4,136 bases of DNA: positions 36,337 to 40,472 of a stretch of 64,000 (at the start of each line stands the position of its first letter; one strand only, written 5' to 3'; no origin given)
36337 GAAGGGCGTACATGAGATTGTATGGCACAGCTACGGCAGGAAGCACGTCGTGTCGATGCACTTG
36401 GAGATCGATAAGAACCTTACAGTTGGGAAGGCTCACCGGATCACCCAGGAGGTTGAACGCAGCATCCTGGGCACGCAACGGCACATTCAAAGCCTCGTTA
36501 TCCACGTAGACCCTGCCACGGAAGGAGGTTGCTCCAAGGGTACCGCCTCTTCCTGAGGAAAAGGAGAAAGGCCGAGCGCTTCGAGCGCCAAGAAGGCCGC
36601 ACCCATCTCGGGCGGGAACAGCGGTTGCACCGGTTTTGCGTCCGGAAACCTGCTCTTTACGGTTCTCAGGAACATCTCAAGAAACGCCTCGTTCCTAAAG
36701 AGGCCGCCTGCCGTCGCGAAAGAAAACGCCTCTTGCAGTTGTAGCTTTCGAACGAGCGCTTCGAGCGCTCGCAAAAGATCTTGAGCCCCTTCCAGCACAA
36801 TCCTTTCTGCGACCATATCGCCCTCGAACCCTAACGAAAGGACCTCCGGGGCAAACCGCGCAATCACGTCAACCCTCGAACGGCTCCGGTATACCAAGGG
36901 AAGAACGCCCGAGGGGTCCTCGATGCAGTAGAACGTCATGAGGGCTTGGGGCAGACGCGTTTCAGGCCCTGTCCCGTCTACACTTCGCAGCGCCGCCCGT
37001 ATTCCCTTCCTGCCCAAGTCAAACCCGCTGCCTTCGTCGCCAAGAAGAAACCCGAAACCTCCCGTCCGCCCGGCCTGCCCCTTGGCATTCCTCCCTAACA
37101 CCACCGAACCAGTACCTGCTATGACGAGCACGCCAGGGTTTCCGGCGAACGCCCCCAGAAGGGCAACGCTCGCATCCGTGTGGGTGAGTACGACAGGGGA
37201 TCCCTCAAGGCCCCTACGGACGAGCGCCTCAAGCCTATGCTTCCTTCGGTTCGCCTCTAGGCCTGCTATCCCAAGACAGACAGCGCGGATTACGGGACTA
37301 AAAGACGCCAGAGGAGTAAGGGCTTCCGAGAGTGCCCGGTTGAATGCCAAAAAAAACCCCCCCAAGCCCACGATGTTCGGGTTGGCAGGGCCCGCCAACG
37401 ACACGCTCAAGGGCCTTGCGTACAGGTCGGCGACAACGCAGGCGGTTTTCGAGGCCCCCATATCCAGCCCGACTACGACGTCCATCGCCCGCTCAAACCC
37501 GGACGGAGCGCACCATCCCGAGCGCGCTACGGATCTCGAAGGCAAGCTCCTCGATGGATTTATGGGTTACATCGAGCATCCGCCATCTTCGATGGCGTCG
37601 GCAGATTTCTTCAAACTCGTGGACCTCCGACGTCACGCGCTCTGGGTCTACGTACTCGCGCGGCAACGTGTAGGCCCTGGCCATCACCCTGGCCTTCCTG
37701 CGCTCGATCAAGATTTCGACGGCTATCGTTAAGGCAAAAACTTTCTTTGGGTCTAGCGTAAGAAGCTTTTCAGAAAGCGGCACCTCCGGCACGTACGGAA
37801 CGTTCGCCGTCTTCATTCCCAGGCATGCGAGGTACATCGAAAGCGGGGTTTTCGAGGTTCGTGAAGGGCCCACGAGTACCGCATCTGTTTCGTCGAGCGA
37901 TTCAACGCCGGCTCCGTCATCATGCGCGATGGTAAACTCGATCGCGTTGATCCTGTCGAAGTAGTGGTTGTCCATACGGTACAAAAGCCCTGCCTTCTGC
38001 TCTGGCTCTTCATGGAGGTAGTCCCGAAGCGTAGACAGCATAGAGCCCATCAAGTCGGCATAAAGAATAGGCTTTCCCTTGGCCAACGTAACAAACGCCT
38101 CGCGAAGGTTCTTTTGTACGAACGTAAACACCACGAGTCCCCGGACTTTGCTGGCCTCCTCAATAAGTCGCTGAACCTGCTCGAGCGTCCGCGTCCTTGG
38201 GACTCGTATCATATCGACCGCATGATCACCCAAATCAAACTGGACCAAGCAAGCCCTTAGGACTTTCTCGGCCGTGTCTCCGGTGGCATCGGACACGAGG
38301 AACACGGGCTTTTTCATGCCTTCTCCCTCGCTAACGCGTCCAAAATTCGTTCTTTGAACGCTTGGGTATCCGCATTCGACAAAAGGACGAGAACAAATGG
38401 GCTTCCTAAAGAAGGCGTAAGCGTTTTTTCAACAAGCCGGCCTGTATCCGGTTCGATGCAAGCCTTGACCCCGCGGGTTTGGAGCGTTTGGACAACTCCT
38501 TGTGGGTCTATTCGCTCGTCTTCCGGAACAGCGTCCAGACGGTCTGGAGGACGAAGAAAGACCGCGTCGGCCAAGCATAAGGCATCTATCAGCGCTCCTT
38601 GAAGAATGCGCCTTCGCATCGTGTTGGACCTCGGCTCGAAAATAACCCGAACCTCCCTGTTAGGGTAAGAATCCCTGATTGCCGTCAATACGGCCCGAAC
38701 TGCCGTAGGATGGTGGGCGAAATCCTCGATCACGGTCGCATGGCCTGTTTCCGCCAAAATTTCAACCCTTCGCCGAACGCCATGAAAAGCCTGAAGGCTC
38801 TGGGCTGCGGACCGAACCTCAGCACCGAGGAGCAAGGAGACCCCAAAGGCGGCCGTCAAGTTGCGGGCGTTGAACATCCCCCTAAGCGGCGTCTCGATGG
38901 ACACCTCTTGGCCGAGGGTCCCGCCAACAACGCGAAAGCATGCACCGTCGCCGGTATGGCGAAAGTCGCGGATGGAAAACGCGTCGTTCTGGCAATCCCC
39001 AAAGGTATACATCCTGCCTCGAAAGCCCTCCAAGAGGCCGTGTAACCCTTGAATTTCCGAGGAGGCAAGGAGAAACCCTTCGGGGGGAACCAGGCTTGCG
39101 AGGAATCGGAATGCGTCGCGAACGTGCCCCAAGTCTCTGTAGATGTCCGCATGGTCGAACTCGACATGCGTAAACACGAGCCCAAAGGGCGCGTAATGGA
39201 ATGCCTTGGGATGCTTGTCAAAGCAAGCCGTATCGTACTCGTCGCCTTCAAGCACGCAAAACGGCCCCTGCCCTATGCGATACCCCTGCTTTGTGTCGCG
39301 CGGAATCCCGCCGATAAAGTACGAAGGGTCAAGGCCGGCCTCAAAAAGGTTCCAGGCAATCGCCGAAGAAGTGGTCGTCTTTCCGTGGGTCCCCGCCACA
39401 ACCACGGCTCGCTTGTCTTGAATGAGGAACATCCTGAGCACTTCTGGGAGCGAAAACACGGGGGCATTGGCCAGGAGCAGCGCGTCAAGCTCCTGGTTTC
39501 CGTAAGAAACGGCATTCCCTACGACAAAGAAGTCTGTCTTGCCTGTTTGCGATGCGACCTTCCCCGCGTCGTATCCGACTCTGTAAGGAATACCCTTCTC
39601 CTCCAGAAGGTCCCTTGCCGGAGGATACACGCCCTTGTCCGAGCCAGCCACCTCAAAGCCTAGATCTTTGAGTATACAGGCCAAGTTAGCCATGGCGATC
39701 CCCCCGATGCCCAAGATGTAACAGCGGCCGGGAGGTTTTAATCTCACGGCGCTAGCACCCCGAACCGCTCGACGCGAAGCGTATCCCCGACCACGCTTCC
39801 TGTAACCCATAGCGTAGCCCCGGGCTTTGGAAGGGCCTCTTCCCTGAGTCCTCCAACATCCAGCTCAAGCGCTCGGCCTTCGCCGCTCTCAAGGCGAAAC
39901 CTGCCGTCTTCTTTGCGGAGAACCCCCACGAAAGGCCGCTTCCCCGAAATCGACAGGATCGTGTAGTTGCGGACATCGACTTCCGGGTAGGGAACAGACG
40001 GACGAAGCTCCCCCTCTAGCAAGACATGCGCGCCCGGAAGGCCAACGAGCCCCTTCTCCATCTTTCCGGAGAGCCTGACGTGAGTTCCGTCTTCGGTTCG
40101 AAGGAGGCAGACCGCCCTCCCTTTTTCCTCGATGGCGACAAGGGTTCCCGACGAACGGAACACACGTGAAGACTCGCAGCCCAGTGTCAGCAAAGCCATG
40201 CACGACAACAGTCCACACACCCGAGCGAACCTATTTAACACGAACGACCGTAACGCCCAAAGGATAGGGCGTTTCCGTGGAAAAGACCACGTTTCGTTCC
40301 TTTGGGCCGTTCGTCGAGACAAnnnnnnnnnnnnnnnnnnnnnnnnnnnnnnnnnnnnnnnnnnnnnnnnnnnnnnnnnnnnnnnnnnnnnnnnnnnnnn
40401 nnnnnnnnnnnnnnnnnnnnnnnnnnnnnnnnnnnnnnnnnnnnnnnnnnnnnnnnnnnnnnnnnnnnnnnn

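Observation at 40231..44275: Tandem paralogous secreted HEXXH+E proteins bracketed by two small lipoproteins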

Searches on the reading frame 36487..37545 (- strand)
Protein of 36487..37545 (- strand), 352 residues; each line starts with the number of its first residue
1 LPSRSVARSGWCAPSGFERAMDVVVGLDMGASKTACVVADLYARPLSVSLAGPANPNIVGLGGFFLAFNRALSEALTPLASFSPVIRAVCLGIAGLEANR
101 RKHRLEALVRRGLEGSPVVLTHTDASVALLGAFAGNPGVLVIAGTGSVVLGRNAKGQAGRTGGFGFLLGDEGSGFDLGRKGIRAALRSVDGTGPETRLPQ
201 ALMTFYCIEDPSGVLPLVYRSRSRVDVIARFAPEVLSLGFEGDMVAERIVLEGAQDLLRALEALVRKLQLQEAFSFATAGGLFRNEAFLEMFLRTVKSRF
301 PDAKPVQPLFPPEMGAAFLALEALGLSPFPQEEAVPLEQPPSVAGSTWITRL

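Call 59: search_protein_families(library=ncbifam, proteins=[window:36487-37545:-], max_evalue=0.00001)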
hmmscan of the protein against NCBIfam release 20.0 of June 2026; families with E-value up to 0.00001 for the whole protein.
window:36487-37545:- (352 aa): 1 family
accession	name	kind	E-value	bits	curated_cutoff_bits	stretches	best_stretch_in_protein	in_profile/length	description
NF046058.1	NagK_SO3507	equivalog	8.9e-29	100.9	370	1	22-321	9-291/295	N-acetylglucosamine kinase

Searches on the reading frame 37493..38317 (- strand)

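Call 59: search_protein_families(library=ncbifam, proteins=[window:37493-38317:-], max_evalue=0.00001)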
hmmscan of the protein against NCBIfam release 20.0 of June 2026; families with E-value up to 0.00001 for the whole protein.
window:37493-38317:- (274 aa): 2 families
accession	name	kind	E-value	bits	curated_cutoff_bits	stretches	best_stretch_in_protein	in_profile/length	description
NF003742.0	PRK05339.1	subfamily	9e-82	274.7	225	1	3-268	6-265/270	pyruvate, phosphate dikinase/phosphoenolpyruvate synthase regulator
NF049928.1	PEPSynRegPpsR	equivalog_domain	7.5e-44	150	350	1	2-271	3-271/272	posphoenolpyruvate synthetase regulatory kinase/phosphorylase PpsR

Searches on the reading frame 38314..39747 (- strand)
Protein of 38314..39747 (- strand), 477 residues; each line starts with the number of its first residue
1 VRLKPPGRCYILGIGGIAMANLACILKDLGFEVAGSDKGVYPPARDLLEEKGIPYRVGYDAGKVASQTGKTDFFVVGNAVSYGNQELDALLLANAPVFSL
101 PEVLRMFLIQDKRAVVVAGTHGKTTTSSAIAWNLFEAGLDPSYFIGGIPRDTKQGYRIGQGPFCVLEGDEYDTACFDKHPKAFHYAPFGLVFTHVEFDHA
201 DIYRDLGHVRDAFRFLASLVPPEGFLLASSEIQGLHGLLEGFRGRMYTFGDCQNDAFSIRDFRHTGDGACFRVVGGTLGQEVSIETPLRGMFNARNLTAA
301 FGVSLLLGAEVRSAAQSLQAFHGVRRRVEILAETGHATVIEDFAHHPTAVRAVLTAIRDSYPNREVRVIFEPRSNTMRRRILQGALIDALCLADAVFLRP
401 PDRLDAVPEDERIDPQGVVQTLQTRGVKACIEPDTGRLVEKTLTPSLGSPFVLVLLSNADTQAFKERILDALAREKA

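Call 59: search_protein_families(library=ncbifam, proteins=[window:38314-39747:-], max_evalue=0.00001)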
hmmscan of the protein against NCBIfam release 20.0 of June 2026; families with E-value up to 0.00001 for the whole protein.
window:38314-39747:- (477 aa): 17 families
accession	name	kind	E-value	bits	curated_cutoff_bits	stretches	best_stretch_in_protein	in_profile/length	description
TIGR01081.1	mpl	equivalog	1.8e-88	297.6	388.7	1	9-472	2-447/448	UDP-N-acetylmuramate:L-alanyl-gamma-D-glutamyl-meso-diaminopimelate ligase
TIGR01082.1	murC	equivalog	2.5e-70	237.8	335.1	1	9-398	2-379/449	UDP-N-acetylmuramate--L-alanine ligase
NF011171.0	PRK14573.1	equivalog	2.3e-40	138.2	1015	1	10-399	8-377/809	bifunctional UDP-N-acetylmuramate--L-alanine ligase/D-alanine--D-alanine ligase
NF001124.0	PRK00139.1-2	equivalog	6e-20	71.4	476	1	192-370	204-383/500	UDP-N-acetylmuramoyl-L-alanyl-D-glutamate--2,6-diaminopimelate ligase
NF053645.1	pMurC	equivalog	5.4e-19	68.2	560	2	280-363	307-391/492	pseudomurein biosynthesis peptide ligase pMurC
NF001126.0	PRK00139.1-4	equivalog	2.8e-18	65.7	373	1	191-369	198-373/486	UDP-N-acetylmuramoyl-L-alanyl-D-glutamate--2,6-diaminopimelate ligase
TIGR01085.1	murE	subfamily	3e-17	62.7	257.3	1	257-370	253-364/472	UDP-N-acetylmuramyl-tripeptide synthetase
NF001123.0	PRK00139.1-1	equivalog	5.5e-14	51.7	586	1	252-360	267-373/493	UDP-N-acetylmuramoyl-L-alanyl-D-glutamate--2,6-diaminopimelate ligase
NF008896.0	PRK11929.1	equivalog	1.9e-13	49.2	1023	1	191-369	206-390/965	bifunctional UDP-N-acetylmuramoyl-L-alanyl-D-glutamate--2,6-diaminopimelate ligase MurE/UDP-N-acetylmuramoyl-tripeptide--D-alanyl-D-alanine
TIGR01087.1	murD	equivalog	2.4e-11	43.4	211.95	1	11-359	4-337/441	UDP-N-acetylmuramoyl-L-alanine--D-glutamate ligase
NF053648.1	pMurE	equivalog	2.8e-09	36.2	600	0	285-369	278-359/464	pseudomurein biosynthesis peptide ligase pMurE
TIGR01143.1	murF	subfamily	2.2e-08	33.5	288.6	1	193-361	156-322/418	UDP-N-acetylmuramoyl-tripeptide--D-alanyl-D-alanine ligase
NF010628.0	PRK14022.1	equivalog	4.7e-08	32.2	536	1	277-369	284-372/483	UDP-N-acetylmuramoyl-L-alanyl-D-glutamate--L-lysine ligase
NF001130.0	PRK00139.2-4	equivalog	7.9e-08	31.4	715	1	284-380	317-413/516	UDP-N-acetylmuramoyl-L-alanyl-D-glutamate--2,6-diaminopimelate ligase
NF053646.1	pMurD1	equivalog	2.1e-07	30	610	1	288-385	280-373/465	pseudomurein biosynthesis peptide ligase pMurD1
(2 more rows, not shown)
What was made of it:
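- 38314..39747 (-): Context: mpl-like Mur ligase. Its GTG start overlaps the lipoB stop (GTGA). TIGR01081 297.6 bits, below the 388.7 cutoff but the best hit (call 59).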

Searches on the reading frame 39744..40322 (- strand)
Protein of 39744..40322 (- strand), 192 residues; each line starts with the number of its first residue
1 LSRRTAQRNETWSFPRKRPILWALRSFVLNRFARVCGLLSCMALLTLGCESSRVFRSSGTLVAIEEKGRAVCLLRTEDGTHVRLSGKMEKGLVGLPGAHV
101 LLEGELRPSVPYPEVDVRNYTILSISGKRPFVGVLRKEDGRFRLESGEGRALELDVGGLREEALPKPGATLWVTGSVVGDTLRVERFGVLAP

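Call 3: search_protein_families(library=pfam, proteins=[window:39744-40322:-], max_evalue=1)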
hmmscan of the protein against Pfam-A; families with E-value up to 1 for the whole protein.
window:39744-40322:- (192 aa): 1 family
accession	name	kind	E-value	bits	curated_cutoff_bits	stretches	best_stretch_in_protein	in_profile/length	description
PF19135.5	DUF5818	-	7.3e-05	22.7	27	2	71-107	10-44/57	Protein of unknown function (DUF5818)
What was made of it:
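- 39744..40241 (-): lipoB: lipoprotein with lipobox LTLG|C. It is ~165 aa from GTG 40241 or 158 aa from GTG 40220. The mature part (144 aa) consists of two homologous ~65-aa beta modules, OB-like, with a sub-threshold DUF5818 match. It is the conserved partner of the peptidase. DUF5818 22.7 bits against a cutoff of 27 (call 3).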

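Call 4: search_protein_families(library=ncbifam, proteins=[window:39744-40322:-], max_evalue=1)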
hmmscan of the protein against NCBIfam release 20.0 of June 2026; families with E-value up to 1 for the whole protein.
window:39744-40322:- (192 aa): 0 families

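Call 33: find_homologous_proteins(query=window:39747-40241:-, max_evalue=0.01)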
Query seq(165 aa) (165 aa): 5 proteins with E <= 0.01 among 153 candidates.
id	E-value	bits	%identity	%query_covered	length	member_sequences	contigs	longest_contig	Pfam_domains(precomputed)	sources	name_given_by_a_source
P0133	3.1e-90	318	95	95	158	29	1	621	-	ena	-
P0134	1.3e-83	297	92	92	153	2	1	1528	-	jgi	jgi:hypothetical protein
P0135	8.3e-82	291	92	92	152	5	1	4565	-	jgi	-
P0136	5.3e-67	243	91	76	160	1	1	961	-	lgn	-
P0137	3.5e-60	221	74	90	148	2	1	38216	PF19135.6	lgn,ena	-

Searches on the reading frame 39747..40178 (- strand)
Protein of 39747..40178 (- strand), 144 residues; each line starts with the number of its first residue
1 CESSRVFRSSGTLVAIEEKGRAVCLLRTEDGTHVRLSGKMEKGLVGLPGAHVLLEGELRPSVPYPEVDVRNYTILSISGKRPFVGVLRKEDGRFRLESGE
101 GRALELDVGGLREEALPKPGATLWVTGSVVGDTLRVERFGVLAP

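Call 50: search_solved_structures(query=window:39747-40178:-, max_evalue=10, show_alignments=2)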
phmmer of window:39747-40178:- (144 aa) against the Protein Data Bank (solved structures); distinct sequences matched with E-value up to 10: 2.
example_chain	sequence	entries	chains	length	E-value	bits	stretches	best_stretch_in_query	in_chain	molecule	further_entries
9g6k_Lw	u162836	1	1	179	0.61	13.3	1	24-98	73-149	Putative 50S ribosomal protein L16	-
9i05_Aj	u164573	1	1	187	0.67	13.2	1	24-98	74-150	Putative 50S ribosomal protein L16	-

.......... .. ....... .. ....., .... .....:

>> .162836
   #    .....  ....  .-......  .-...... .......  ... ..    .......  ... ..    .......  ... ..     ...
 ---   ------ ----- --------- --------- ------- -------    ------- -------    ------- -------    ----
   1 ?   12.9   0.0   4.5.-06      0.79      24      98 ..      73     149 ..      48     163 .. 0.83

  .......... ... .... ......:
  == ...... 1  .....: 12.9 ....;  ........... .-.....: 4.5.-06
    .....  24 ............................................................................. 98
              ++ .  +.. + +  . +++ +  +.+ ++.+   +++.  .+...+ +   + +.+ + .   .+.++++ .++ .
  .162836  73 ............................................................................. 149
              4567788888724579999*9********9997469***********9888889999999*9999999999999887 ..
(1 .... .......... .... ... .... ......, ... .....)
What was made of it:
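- Tried and rejected: lipoB against PDB sequences gave nothing (call 50).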

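Call 52: predict_structure(alignment_id=A4)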
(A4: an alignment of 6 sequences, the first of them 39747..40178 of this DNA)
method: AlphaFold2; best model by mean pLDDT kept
length: 144 residues; sequences in the alignment: 6
mean_pLDDT: 56.3   pTM: 0.49
mean pLDDT of the five models: 56.3, 56.1, 54.2, 54.1, 51.9
residues with pLDDT >= 90: 11; 70-90: 38; 50-70: 18; < 50: 77
segments of 3 or more residues with pLDDT < 50: 1-21, 25-34, 36-79
pLDDT, mean of each block of 10 residues (from residue 1): 33 43 48 47 31 35 35 40 81 87 84 73 75 79 51
secondary structure, 60 per line:
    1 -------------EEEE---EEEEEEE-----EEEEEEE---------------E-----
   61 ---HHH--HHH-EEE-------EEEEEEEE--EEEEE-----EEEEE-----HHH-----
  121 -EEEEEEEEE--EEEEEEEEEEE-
elements in order: E14-17 E21-27 E33-39 E73-75 E83-90 E93-97 E103-107 E122-130 E133-143
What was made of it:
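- The lipoB model is poor overall (pLDDT 56, call 52).
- Tried and rejected: lipoB modelled alone from a shallow alignment gave pLDDT 56 (call 52).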

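Call 54: fold_search(model_id=the predicted structure, library=pdb)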
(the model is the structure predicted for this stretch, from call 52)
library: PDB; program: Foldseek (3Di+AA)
matches with E <= 10: 814; with E <= 0.001: 0
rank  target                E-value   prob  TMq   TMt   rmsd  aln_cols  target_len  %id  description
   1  2wg5_A                3.7e-02  1.00  0.30  0.45   3.4        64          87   28  Proteasome-Activating Nucleotidase (PAN) N-domain (57-134) from Archaeoglobus fulgidus fused to GCN4 (released 2009-04-28)
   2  2wg6_A                6.4e-02  1.00  0.31  0.47   3.4        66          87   27  Proteasome-Activating Nucleotidase (PAN) N-domain (57-134) from Archaeoglobus fulgidus fused to GCN4, P61A Mutant (released 2009-04-28)
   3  7w3b_B                7.1e-02  0.99  0.29  0.12   4.4        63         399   17  Structure of USP14-bound human 26S proteasome in substrate-engaged state ED5_USP14 (released 2022-05-04)
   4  9qdj                  7.5e-02  1.00  0.34  0.12   3.7        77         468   17  CRYSTAL STRUCTURE OF LYSYL-TRNA SYNTHETASE FROM Mycobacterium tuberculosis COMPLEXED WITH L-LYSINE AND INHIBITOR DDD0188 (released 2025-08-13)
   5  9cgc_L                7.9e-02  0.99  0.31  0.14   3.3        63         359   16  Yeast 26S proteasome non-substrate-engaged (S1 state) (released 2025-07-09)
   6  7pbu_H                8.3e-02  0.99  0.28  0.30   4.0        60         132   23  RuvAB branch migration motor complexed to the Holliday junction - RuvA-HJ core [t2 dataset] (released 2022-09-14)
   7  8k0g_E                8.8e-02  0.99  0.32  0.14   3.5        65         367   17  Cryo-EM structure of human 26S RP (Ed state) bound to K11/K48-branched ubiquitin (Ub) chain composed of four Ub. (released 2025-01-22)
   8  7pbu_A                9.3e-02  0.98  0.28  0.30   4.0        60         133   23  RuvAB branch migration motor complexed to the Holliday junction - RuvA-HJ core [t2 dataset] (released 2022-09-14)
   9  9qbr                  1.1e-01  1.00  0.35  0.12   3.8        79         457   15  CRYSTAL STRUCTURE OF LYSYL-TRNA SYNTHETASE FROM Mycobacterium tuberculosis COMPLEXED WITH L-LYSINE AND INHIBITOR DDD0199 (released 2025-08-13)
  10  7x5a_A                1.1e-01  0.92  0.26  0.27   5.5        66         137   21  CryoEM structure of RuvA-Holliday junction complex (released 2023-03-08)
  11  6epg_F                1.2e-01  0.63  0.28  0.12  14.0       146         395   10  Structure of the epsilon_1 / zeta_1 antitoxin / toxin system from Neisseria gonorrhoeae. (released 2018-05-02)
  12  3au7                  1.2e-01  1.00  0.34  0.15   4.2        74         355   18  Crystal structure of the ZRD-deleted mutant of TiaS in complex with agmatine (released 2011-10-19)
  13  3k0x                  1.3e-01  1.00  0.36  0.50   2.8        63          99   17  Crystal structure of telomere capping protein Ten1 from Saccharomyces pombe (released 2009-10-27)
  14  6wom_C                1.4e-01  1.00  0.36  0.10   2.6        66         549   20  Crystal structure of Aspartyl-tRNA ligase from Elizabethkingia sp. (released 2020-05-13)
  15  4ql5_B                1.4e-01  0.99  0.32  0.59   3.4        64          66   17  Crystal structure of translation initiation factor IF-1 from Streptococcus pneumoniae TIGR4 (released 2014-07-02)
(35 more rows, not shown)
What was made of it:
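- The OB similarity rests on one module at weak E-values of 0.04-0.3 (call 54). OB-like modules are typical binding modules (call 54).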
